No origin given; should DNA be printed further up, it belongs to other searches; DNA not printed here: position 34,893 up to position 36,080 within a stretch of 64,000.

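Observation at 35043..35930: Presenilin/SPP-type (GxGD) intramembrane aspartyl protease in a bacterial context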

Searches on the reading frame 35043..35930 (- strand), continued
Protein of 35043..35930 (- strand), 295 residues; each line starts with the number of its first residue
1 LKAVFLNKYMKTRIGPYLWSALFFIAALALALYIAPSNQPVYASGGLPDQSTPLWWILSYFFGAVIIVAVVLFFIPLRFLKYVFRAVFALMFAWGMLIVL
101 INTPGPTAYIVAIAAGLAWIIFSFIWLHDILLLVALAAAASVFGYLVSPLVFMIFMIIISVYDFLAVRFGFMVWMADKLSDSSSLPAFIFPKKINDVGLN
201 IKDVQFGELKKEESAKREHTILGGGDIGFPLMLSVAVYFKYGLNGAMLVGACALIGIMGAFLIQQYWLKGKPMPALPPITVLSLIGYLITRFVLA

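Call 25: list_cluster_members(proteins=[P0121, P0125, P0129, P0136, P0137, P0139, P0142, P0146, P0149, P0152])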
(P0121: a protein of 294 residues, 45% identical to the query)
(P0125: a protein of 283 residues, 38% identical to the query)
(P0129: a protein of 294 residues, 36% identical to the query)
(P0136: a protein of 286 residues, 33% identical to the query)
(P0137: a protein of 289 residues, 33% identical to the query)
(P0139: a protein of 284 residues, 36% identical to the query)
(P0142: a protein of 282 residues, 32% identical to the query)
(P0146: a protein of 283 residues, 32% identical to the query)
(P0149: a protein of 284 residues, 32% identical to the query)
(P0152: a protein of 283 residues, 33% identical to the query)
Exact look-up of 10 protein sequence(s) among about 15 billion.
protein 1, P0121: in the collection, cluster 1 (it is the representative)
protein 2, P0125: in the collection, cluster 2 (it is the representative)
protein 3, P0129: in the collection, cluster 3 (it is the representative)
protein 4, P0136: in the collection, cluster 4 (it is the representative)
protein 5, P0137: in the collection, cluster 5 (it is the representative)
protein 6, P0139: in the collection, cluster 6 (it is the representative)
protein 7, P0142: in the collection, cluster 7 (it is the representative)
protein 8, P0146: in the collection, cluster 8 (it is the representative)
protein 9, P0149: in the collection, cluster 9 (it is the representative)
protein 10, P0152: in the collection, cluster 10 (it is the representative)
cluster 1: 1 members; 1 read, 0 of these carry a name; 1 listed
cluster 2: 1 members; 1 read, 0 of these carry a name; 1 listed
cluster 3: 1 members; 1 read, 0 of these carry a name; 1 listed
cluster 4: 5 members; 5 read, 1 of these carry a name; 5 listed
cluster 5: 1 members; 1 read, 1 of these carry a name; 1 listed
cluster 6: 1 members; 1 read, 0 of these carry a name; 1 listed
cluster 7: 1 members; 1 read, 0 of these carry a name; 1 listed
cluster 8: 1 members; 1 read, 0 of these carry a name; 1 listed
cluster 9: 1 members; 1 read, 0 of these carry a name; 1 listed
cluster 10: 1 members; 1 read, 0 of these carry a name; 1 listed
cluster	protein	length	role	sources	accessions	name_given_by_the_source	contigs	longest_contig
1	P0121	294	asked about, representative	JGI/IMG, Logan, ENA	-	-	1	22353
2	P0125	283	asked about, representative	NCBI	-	-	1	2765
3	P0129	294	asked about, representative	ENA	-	-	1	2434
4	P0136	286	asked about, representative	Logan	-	-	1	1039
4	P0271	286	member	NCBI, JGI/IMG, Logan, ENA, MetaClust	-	\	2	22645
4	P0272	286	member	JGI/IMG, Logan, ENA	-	-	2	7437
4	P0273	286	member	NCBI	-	-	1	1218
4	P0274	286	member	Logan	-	-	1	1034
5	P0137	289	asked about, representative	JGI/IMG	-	presenilin-like A22 family membrane protease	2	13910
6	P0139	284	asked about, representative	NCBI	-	-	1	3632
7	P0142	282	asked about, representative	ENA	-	-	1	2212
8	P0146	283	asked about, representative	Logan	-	-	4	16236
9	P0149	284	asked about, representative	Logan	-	-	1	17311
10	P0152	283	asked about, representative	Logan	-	-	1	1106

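Call 26: predict_structure(alignment_id=A1)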
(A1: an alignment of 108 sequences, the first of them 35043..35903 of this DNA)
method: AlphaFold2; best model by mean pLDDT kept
length: 286 residues; sequences in the alignment: 108
mean_pLDDT: 94.7   pTM: 0.93
mean pLDDT of the five models: 94.7, 94.6, 94.5, 94.5, 94.3
residues with pLDDT >= 90: 257; 70-90: 25; 50-70: 3; < 50: 1
segments of 3 or more residues with pLDDT < 50: none
pLDDT, mean of each block of 10 residues (from residue 1): 75 98 97 94 97 96 95 95 98 94 98 97 98 98 98 97 92 91 94 88 85 96 98 98 98 94 94 98 95
secondary structure, 60 per line:
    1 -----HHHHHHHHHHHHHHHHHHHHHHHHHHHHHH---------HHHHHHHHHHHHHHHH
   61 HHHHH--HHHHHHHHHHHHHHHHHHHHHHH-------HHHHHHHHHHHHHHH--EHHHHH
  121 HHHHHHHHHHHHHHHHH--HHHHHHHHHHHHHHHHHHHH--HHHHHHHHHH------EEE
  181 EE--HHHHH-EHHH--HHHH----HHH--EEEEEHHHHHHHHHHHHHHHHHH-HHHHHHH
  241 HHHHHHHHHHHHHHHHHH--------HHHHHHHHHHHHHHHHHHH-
elements in order: H6-35 H45-65 H68-90 H98-112 H116-137 H140-159 H162-171 E178-182 H185-189 H197-200 E210-214 H215-232 H234-258 H267-285
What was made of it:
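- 35427..35486 (-): TM6 (residues 140-159) carrying the first catalytic Asp. AF2 helix H140-159 (call 26).
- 35208..35261 (-): TM7 (residues 215-232). AF2 helix H215-232 (call 26).
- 35262..35426 (-): Cytoplasmic TM6-TM7 loop (residues 160-214) with a short helix and a two-stranded beta element (178-182, 210-214) abutting the GxGD motif. AF2 secondary structure (call 26).
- On Presenilin/SPP/PSH superfamily (MEROPS A22; Pfam PF06550/PF01080/PF04258): The AF2 model (pLDDT 94.7) has nine TM helices (call 26).
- On Gamma-secretase-type presenilin (complex-dependent): The loop is only about 55 residues (call 26).
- The AF2 model has pLDDT 94.7 and pTM 0.93, with nine TM helices (call 26).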

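Call 28: fold_search(model_id=the predicted structure, library=pdb)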
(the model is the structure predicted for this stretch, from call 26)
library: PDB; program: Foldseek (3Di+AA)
matches with E <= 10: 138; with E <= 0.001: 18
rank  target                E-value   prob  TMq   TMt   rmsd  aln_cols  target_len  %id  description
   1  4y6k_B                4.6e-06  1.00  0.63  0.72   5.1       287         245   18  Complex structure of presenilin homologue PSH bound to an inhibitor (released 2015-03-18)
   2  4hyg_B                9.1e-06  1.00  0.65  0.73   4.9       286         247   18  Structure of a presenilin family intramembrane aspartate protease in C222 space group (released 2012-12-19)
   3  9k92                  1.1e-05  1.00  0.64  0.67   4.9       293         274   17  Cryo-EM structure of human signal peptide peptidase like 2A (SPPL2a) (released 2025-10-29)
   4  4hyg_C                2.2e-05  1.00  0.61  0.72   5.1       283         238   17  Structure of a presenilin family intramembrane aspartate protease in C222 space group (released 2012-12-19)
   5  6iyc_B                2.6e-05  1.00  0.64  0.59   5.3       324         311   16  Recognition of the Amyloid Precursor Protein by Human gamma-secretase (released 2019-01-23)
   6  9k93                  3.0e-05  1.00  0.66  0.67   4.7       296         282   16  Cryo-EM structure of human signal peptide peptidase like 2A (SPPL2a) in complex with L685,458 (released 2025-10-29)
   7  8oqz_B                3.0e-05  1.00  0.60  0.56   6.3       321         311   19  Structure of human gamma-secretase PSEN1 APH-1B isoform reconstituted into lipid nanodisc in complex with Ab46 (released 2024-04-24)
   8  4hyc_A                3.9e-05  1.00  0.60  0.69   6.3       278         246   18  Structure of a presenilin family intramembrane aspartate protease in P2 space group (released 2012-12-19)
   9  6idf_B                6.1e-05  1.00  0.60  0.56   6.3       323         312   18  Cryo-EM structure of gamma secretase in complex with a Notch fragment (released 2018-12-26)
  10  6lqg_B                6.7e-05  1.00  0.64  0.60   6.0       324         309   17  Human gamma-secretase in complex with small molecule Avagacestat (released 2021-01-27)
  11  6lr4_B                7.4e-05  1.00  0.59  0.56   6.5       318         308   18  Molecular basis for inhibition of human gamma-secretase by small molecule (released 2021-01-27)
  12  4hyg_D                9.3e-05  1.00  0.60  0.71   5.5       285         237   18  Structure of a presenilin family intramembrane aspartate protease in C222 space group (released 2012-12-19)
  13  8k8e_B                1.2e-04  1.00  0.61  0.58   5.7       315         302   16  Human gamma-secretase in complex with a substrate mimetic (released 2024-01-31)
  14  9k95_B                1.3e-04  1.00  0.70  0.66   4.4       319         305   17  Cryo-EM structure of human gamma-secretase in complex with compound E (released 2025-10-29)
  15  7c9i_B                1.6e-04  1.00  0.60  0.56   6.4       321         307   18  Human gamma-secretase in complex with small molecule L-685,458 (released 2021-01-27)
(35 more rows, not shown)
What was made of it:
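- On Presenilin/SPP/PSH superfamily (MEROPS A22; Pfam PF06550/PF01080/PF04258): The Foldseek top 22 PDB hits are all PSH, SPPL2a or PS1, with TM-scores up to 0.73 (call 28).
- Closest known: Signal peptide peptidase / SPPL2a. Same: The Foldseek match has E about 1e-5 and TM-score about 0.65 (call 28).
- Probability then collapses below 0.15 (call 28).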

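Call 31: find_homologous_proteins(query=A2, max_evalue=0.00001)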
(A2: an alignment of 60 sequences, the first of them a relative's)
Query A2 (60 sequences) (286 aa, profile of the alignment): 38 proteins with E <= 0.00001 among 8000 candidates.
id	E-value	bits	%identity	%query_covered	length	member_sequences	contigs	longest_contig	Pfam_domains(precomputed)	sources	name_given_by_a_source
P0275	1.8e-101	357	36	94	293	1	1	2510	PF06550.16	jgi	jgi:presenilin-like A22 family membrane protease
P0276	1.6e-100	354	35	98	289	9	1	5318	PF06550.16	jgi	-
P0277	4.3e-91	323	37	76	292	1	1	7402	PF06550.16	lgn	-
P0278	7.7e-88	313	37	80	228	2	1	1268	PF06550.16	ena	-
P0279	2.1e-85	305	37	76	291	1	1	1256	PF06550.16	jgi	jgi:presenilin-like A22 family membrane protease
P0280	8.2e-85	303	31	86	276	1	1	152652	PF06550.16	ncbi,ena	-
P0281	6.2e-79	283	35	91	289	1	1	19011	PF06550.16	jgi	-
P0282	1.0e-78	283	33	65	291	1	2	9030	PF06550.16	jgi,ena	-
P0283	3.1e-77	278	31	74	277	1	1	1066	PF06550.16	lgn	-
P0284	2.9e-76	275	35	82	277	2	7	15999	PF04258.19,PF06550.16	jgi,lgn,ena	-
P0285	5.4e-74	267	41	53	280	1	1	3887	PF06550.16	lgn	-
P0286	5.3e-73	264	35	78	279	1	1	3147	PF06550.16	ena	-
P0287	8.3e-72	260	34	79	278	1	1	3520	PF06550.16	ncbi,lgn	-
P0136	1.8e-70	256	100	100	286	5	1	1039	PF06550.16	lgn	-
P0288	9.8e-69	250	37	59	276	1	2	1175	PF06550.16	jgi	jgi:presenilin-like A22 family membrane protease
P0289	9.8e-68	247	34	69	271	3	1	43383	PF06550.16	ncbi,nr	ncbi:MAG TPA: presenilin family intramembrane aspartyl protease [Candidatus Paceibacterota bacterium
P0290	2.7e-66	242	88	100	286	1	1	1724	PF06550.16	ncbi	-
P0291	7.5e-65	237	30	86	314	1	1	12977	PF06550.16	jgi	-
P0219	4.3e-64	235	28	80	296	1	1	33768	PF06550.16,PF01080.23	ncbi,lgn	-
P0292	6.8e-62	228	32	47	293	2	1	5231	PF06550.16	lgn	-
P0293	4.6e-61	225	67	100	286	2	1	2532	PF06550.16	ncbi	-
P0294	3.5e-59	219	30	80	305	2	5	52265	PF06550.16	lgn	-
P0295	9.2e-56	207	32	80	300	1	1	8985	PF06550.16,PF01080.23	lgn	-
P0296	4.3e-54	202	34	73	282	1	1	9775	PF04258.19,PF06550.16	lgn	-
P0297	5.6e-50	188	33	99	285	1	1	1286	PF06550.16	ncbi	-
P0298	6.2e-48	182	38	81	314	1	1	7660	PF06550.16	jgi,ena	-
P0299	4.5e-45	172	27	86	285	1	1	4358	PF06550.16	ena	-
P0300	3.9e-36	143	28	85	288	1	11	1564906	PF06550.16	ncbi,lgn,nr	ncbi:presenilin family intramembrane aspartyl protease PSH [Thermoplasma acidophilum]|nr:presenilin 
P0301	1.9e-35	141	28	85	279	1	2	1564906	PF06550.16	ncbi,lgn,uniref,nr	ncbi:conserved hypothetical membrane protein [Thermoplasma acidophilum]|uniref:Conserved hypothetica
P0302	4.7e-35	139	29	85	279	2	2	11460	PF06550.16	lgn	-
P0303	4.2e-34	136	26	74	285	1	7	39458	PF06550.16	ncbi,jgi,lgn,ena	-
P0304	5.0e-31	126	23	85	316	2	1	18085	PF06550.16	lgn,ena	-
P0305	6.9e-31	126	27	87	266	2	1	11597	PF06550.16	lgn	-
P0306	8.3e-30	122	29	65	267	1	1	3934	PF06550.16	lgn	-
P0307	3.0e-25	107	25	100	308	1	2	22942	PF04258.19,PF06550.16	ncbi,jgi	ncbi:MAG TPA: presenilin family intramembrane aspartyl protease PSH [Thermoplasmata archaeon]|jgi:pr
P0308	3.7e-25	107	28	66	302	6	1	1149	PF06550.16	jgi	jgi:presenilin-like A22 family membrane protease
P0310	1.0e-19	89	31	38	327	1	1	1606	PF06550.16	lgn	-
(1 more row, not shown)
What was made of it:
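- Tried and rejected: The profile search with distant relatives (call 31) was limited by the word prefilter to 38 hits, so it cannot be used for counting.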

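Call 36: search_protein_families(library=pfam, proteins=[window:35043-35903:-, P0002, P0037, P0121, P0136, P0289, P0300], max_evalue=10)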
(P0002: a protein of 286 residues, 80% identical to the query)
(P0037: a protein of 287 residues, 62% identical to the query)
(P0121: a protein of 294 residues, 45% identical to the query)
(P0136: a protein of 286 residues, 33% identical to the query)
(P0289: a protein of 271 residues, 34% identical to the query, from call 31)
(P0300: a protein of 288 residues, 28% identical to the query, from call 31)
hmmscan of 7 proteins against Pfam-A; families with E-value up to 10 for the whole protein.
window:35043-35903:- (286 aa): 0 families

P0002 (286 aa): 3 families
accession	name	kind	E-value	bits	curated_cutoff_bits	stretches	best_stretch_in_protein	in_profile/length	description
PF06550.16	SPP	-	2.5e-10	40.8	23.9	1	59-283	61-279/283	Signal-peptide peptidase, presenilin aspartyl protease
PF20342.3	DUF6637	-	1.6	9.4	27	1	55-133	27-100/103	Family of unknown function (DUF6637)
PF25587.1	Rv2743c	-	3.1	7.8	27.7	1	199-269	21-93/237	Rv2743c family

P0037 (287 aa): 1 family
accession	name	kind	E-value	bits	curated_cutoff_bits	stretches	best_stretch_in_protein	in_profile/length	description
PF06550.16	SPP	-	7.4e-09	35.9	23.9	1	46-282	38-277/283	Signal-peptide peptidase, presenilin aspartyl protease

P0121 (294 aa): 1 family
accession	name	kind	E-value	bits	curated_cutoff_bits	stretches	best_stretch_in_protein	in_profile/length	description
PF06550.16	SPP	-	1.6e-12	48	23.9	1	23-293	5-279/283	Signal-peptide peptidase, presenilin aspartyl protease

P0136 (286 aa): 1 family
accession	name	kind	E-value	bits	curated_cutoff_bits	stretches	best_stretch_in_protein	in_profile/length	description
PF06550.16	SPP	-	3.7e-15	56.6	23.9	1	16-282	3-277/283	Signal-peptide peptidase, presenilin aspartyl protease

P0289 (271 aa): 3 families
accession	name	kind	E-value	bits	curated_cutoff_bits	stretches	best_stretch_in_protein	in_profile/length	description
PF06550.16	SPP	-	8.7e-19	68.5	23.9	1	19-267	11-278/283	Signal-peptide peptidase, presenilin aspartyl protease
PF03383.21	Serpentine_r_xa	-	0.063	13.7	22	1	8-74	52-119/153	Caenorhabditis serpentine receptor-like protein, class xa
PF04791.21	LMBR1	-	6.4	5.9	31.9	1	43-96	6-57/510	LMBR1-like membrane protein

P0300 (288 aa): 1 family
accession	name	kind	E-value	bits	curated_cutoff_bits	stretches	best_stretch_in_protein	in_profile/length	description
PF06550.16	SPP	-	5.1e-124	413.8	23.9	1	10-287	1-283/283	Signal-peptide peptidase, presenilin aspartyl protease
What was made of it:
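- Closest known: Signal peptide peptidase / SPPL2a. Same: Pfam groups the prokaryotic family under the name 'SPP' (call 36).
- Closest known: Presenilin-family proteins of CPR/Patescibacteria. Different: They score higher on PF06550 (57-69 bits against about 36-48) (call 36).
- An 80%-identical homologue passes the Pfam PF06550 gathering score, 40.8 against 23.9 bits (call 36).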
